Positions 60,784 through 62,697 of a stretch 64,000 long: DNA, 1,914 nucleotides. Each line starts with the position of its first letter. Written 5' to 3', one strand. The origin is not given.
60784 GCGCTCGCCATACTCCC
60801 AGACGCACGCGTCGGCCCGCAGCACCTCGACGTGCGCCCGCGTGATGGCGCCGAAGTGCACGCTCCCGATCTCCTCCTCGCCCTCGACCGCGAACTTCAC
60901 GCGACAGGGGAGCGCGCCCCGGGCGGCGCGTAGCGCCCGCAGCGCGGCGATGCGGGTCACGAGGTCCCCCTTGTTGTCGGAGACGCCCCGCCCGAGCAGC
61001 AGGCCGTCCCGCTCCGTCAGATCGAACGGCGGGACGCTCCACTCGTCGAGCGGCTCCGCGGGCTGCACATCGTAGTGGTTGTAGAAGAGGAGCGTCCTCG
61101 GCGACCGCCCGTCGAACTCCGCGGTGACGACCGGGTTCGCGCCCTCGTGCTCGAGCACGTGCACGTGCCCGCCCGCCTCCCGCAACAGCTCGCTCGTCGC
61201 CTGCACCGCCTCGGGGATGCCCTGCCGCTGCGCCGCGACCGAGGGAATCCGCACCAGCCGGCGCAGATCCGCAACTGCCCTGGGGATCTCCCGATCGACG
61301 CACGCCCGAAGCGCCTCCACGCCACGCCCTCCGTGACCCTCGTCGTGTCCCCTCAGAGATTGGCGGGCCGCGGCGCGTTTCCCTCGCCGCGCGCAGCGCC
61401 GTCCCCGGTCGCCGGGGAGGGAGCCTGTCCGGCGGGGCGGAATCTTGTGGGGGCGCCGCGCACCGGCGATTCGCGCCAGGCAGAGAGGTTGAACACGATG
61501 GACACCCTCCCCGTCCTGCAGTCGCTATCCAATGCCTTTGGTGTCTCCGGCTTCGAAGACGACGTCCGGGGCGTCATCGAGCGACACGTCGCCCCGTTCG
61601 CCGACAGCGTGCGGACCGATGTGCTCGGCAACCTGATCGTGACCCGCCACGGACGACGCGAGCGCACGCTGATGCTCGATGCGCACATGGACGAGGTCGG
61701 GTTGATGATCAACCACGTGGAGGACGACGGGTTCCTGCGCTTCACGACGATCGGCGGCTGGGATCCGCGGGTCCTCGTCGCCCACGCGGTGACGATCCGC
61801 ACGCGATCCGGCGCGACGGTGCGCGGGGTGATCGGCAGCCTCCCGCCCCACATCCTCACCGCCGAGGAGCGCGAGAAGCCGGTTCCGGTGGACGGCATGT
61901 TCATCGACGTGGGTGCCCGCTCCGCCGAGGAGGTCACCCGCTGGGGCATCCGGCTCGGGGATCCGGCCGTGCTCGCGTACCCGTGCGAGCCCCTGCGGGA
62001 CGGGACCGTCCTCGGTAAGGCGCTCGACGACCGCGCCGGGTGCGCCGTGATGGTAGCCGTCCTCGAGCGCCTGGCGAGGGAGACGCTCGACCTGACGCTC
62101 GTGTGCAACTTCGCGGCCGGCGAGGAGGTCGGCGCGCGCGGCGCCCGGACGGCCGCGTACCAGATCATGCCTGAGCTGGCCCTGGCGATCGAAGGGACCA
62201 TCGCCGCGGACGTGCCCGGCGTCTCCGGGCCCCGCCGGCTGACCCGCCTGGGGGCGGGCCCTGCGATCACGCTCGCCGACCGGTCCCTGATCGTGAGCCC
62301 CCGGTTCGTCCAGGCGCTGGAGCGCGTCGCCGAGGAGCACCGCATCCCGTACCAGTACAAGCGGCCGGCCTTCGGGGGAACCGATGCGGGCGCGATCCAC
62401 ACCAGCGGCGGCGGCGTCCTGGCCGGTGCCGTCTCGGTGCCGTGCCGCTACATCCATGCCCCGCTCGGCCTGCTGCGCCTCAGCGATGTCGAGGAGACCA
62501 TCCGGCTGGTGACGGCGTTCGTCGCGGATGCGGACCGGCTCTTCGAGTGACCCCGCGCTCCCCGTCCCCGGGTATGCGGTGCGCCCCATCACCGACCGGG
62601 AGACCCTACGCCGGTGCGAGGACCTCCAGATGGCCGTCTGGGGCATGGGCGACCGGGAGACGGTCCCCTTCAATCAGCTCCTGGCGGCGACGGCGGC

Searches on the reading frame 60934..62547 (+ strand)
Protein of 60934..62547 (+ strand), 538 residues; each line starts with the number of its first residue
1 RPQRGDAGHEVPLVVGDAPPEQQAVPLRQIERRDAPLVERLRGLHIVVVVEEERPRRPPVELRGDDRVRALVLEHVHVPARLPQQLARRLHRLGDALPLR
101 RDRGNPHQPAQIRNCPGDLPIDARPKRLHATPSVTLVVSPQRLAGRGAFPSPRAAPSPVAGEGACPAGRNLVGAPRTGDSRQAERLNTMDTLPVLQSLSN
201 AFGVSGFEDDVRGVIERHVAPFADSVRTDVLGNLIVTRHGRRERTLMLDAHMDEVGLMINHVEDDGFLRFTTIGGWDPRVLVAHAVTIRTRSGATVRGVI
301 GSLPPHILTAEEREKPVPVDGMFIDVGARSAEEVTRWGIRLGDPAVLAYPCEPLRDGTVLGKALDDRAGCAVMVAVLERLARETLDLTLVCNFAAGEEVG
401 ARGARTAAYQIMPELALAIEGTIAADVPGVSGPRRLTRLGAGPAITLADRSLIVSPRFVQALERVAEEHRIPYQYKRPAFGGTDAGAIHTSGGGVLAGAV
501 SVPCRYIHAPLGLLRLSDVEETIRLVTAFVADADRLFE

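Call 90: search_protein_families(library=pfam, proteins=[window:60934-62547:+], max_evalue=0.0001)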
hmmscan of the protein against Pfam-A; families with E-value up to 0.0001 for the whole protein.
window:60934-62547:+ (538 aa): 2 families
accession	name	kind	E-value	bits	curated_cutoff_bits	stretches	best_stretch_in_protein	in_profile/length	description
PF05343.19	Peptidase_M42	-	1.8e-97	326.3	23.2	1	232-525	1-292/292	M42 glutamyl aminopeptidase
PF04389.22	Peptidase_M28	-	5.6e-08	33.2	21.3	1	363-496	30-156/193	Peptidase family M28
